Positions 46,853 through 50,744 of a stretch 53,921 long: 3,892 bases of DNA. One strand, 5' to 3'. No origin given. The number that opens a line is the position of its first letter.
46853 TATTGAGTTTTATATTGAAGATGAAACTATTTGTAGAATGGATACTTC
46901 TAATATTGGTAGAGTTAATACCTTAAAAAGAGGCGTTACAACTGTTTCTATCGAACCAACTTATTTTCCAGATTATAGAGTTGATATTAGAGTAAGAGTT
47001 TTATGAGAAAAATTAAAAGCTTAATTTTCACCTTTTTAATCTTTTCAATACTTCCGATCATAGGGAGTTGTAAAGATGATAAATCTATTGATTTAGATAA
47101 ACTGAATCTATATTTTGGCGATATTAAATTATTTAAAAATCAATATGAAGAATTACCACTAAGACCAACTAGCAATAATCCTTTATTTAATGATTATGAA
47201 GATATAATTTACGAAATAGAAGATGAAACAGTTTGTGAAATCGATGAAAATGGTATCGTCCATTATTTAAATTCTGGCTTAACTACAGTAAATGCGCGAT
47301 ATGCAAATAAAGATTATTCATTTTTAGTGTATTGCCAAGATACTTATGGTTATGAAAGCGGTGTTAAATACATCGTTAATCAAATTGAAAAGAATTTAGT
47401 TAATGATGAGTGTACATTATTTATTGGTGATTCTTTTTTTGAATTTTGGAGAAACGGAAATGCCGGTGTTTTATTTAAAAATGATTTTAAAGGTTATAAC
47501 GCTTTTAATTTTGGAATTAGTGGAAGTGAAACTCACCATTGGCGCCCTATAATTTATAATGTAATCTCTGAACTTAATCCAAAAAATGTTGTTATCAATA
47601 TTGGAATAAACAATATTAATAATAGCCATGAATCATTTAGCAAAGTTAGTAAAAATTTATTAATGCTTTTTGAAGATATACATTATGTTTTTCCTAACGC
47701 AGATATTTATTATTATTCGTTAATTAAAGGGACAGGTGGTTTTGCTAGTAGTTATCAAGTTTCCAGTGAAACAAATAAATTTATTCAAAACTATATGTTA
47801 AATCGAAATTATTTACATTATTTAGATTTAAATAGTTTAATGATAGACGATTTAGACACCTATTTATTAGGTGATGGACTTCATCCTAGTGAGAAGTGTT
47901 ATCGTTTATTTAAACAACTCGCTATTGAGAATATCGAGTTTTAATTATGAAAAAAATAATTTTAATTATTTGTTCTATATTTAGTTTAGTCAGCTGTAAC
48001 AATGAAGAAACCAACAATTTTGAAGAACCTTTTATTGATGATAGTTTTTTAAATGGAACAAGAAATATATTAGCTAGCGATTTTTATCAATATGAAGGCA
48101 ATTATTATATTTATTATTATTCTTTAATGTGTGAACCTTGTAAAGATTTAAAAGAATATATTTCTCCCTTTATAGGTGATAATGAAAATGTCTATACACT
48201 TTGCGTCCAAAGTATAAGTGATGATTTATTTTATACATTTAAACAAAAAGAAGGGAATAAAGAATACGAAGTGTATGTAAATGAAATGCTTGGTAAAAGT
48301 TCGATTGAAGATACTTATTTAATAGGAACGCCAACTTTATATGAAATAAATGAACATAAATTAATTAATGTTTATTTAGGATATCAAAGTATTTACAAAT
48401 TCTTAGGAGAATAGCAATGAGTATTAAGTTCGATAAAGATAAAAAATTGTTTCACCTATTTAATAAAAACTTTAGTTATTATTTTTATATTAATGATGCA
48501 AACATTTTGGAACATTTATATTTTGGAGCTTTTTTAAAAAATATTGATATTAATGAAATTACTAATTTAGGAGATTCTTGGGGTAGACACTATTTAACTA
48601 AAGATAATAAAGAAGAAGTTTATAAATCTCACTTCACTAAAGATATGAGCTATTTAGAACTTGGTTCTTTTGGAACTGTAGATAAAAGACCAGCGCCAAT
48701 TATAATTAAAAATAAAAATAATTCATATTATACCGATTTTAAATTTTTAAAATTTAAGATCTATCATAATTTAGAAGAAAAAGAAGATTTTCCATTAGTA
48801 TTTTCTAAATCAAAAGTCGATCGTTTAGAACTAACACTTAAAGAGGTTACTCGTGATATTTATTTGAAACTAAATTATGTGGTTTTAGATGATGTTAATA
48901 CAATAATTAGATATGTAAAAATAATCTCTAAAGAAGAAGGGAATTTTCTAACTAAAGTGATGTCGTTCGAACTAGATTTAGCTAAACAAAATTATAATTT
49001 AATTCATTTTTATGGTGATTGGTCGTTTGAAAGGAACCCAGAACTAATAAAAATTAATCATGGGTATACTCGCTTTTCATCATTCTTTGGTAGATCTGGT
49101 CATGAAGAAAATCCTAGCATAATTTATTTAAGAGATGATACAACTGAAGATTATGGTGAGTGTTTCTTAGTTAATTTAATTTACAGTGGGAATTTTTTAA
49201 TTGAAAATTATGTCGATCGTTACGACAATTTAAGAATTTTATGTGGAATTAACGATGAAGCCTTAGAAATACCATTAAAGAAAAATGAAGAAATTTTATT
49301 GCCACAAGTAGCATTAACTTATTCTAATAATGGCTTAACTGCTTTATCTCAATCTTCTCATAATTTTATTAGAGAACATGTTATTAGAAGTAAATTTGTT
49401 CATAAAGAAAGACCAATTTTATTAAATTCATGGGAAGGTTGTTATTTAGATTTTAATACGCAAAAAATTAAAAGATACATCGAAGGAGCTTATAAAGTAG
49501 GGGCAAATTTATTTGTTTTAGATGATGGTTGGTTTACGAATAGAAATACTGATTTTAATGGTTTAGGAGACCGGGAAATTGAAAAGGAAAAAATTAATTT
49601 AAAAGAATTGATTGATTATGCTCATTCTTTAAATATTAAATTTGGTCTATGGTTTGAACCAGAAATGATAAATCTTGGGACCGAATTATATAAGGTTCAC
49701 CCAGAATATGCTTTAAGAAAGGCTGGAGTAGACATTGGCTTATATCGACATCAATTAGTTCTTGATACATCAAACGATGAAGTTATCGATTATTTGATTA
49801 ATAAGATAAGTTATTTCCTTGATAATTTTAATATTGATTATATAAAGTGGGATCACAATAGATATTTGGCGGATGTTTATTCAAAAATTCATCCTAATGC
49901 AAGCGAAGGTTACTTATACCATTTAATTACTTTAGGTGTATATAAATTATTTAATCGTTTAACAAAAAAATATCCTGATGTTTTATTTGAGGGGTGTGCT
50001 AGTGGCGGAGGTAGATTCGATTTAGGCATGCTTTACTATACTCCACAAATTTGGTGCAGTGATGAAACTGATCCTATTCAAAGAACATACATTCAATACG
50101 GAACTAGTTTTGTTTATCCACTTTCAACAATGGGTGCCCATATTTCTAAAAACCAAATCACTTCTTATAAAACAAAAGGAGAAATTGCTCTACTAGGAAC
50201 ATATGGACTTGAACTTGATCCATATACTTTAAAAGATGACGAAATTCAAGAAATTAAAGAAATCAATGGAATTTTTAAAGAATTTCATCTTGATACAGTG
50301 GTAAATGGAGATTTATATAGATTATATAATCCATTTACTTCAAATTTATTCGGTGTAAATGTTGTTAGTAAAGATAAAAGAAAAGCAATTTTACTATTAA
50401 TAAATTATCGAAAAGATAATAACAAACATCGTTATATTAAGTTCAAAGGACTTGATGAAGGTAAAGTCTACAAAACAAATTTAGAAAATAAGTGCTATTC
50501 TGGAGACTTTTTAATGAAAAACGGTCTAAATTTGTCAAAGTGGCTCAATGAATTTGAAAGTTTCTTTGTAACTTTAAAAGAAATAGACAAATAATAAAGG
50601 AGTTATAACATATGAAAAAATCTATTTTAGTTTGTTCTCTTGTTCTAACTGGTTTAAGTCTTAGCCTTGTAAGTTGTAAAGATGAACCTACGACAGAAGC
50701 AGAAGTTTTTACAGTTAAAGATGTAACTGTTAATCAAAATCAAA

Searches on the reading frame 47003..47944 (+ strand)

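Call 11: search_protein_families(library=pfam, proteins=[window:47003-47944:+], max_evalue=0.001)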
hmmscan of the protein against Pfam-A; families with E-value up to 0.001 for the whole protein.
window:47003-47944:+ (313 aa): 2 families
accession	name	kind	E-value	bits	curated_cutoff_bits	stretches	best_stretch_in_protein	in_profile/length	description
PF13472.12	Lipase_GDSL_2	-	5e-13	50.4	32.9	1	140-302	1-178/178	GDSL-like Lipase/Acylhydrolase family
PF00657.28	Lipase_GDSL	-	9.1e-05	23.1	23.6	0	140-302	3-203/208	GDSL-like Lipase/Acylhydrolase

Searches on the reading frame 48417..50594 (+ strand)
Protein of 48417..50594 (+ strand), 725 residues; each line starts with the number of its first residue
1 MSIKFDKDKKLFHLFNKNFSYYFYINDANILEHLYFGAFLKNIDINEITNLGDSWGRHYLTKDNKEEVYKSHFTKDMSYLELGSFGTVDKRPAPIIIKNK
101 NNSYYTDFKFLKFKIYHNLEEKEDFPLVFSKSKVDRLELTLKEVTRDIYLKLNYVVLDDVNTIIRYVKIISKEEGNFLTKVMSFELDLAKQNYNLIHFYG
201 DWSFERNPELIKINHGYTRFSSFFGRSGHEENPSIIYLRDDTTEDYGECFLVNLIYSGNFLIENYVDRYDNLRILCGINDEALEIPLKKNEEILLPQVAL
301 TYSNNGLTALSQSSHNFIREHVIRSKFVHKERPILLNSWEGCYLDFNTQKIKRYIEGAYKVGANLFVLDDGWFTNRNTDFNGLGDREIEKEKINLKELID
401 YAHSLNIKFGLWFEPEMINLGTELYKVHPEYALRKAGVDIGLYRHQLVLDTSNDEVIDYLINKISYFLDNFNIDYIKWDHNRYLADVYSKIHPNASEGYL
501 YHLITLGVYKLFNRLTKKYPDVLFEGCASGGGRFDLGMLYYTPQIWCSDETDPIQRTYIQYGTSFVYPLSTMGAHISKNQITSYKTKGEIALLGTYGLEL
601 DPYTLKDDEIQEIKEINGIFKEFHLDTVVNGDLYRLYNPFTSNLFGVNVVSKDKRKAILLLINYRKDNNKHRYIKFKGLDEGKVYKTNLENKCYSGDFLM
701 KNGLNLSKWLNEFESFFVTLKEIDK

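Call 11: search_protein_families(library=pfam, proteins=[window:48417-50594:+], max_evalue=0.001)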
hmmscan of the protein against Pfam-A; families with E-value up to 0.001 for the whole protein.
window:48417-50594:+ (725 aa): 4 families
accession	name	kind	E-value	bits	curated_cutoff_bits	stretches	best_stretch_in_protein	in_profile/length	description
PF02065.24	Melibiase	-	8.7e-116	387.1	27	1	296-623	5-340/347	Melibiase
PF16875.11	Glyco_hydro_36N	-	1.7e-51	175.5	27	1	31-288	3-253/253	Glycosyl hydrolase family 36 N-terminal domain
PF16874.11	Glyco_hydro_36C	-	1.5e-15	57.8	27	1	647-720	4-77/77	Glycosyl hydrolase family 36 C-terminal domain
PF10566.15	Glyco_hydro_97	-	4.7e-07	29.9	32.5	1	345-417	30-99/275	Glycoside hydrolase 97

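Call 86: search_protein_families(library=ncbifam, proteins=[window:48417-50594:+], max_evalue=0.00001)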
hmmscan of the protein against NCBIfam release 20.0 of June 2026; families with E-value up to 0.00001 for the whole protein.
window:48417-50594:+ (725 aa): 2 families
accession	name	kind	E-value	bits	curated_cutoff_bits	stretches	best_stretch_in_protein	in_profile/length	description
NF053652.1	BtArabpyrBAD1528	equivalog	1.3e-20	73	1100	1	350-559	332-543/730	beta-L-arabinopyranosidase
NF053844.1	RetAlphGalacBctrd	equivalog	7.1e-06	24.5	800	0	346-413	327-388/662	retaining alpha-galactosidase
